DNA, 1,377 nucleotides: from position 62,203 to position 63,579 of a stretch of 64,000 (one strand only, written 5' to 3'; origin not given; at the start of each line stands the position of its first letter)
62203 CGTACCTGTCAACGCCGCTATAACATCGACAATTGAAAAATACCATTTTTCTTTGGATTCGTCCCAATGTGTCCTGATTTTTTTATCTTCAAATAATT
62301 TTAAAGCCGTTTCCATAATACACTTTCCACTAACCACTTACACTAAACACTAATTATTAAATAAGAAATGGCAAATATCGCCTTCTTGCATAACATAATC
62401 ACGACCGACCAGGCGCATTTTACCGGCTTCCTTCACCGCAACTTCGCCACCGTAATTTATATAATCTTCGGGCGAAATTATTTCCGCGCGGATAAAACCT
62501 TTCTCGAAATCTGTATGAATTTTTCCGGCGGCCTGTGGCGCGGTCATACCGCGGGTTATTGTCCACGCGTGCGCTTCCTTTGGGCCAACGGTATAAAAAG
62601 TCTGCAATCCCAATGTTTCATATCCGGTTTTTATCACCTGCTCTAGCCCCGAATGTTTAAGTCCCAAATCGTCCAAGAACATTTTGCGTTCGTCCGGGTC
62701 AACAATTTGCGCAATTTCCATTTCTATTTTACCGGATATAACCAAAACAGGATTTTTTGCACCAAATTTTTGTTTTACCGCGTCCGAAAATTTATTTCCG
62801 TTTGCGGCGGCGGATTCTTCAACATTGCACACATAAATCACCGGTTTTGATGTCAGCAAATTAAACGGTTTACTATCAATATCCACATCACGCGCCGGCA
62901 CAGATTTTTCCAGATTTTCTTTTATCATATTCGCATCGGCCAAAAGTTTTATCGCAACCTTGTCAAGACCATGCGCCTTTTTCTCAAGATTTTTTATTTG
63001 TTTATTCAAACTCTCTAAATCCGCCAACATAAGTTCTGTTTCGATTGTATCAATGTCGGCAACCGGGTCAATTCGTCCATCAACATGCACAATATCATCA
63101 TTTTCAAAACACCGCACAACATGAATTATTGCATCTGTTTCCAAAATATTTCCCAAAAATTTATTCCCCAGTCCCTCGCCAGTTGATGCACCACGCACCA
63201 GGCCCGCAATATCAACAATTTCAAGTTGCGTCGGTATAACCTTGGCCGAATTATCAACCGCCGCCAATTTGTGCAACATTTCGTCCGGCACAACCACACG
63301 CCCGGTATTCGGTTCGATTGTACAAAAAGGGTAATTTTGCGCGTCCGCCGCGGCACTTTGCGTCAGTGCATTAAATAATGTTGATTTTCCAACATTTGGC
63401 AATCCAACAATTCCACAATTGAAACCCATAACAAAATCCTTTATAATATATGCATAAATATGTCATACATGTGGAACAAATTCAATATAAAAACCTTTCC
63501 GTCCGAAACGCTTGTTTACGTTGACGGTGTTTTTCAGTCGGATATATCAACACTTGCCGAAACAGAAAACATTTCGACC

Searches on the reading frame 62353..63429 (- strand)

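Call 79: search_protein_families(library=pfam, proteins=[window:62353-63429:-], max_evalue=0.00001)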
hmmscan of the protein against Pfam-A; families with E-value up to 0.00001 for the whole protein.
window:62353-63429:- (359 aa): 3 families
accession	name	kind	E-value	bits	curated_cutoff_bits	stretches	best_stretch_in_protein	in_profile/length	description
PF06071.19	YchF-GTPase_C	-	2.7e-37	127.2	27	1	275-358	1-84/84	Protein of unknown function (DUF933)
PF01926.29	MMR_HSR1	-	2.6e-21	76.3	21.9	1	5-115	2-91/113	50S ribosome-binding GTPase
PF02421.24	FeoB_N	-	1.4e-07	31.6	27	1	5-48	3-45/156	Ferrous iron transport protein B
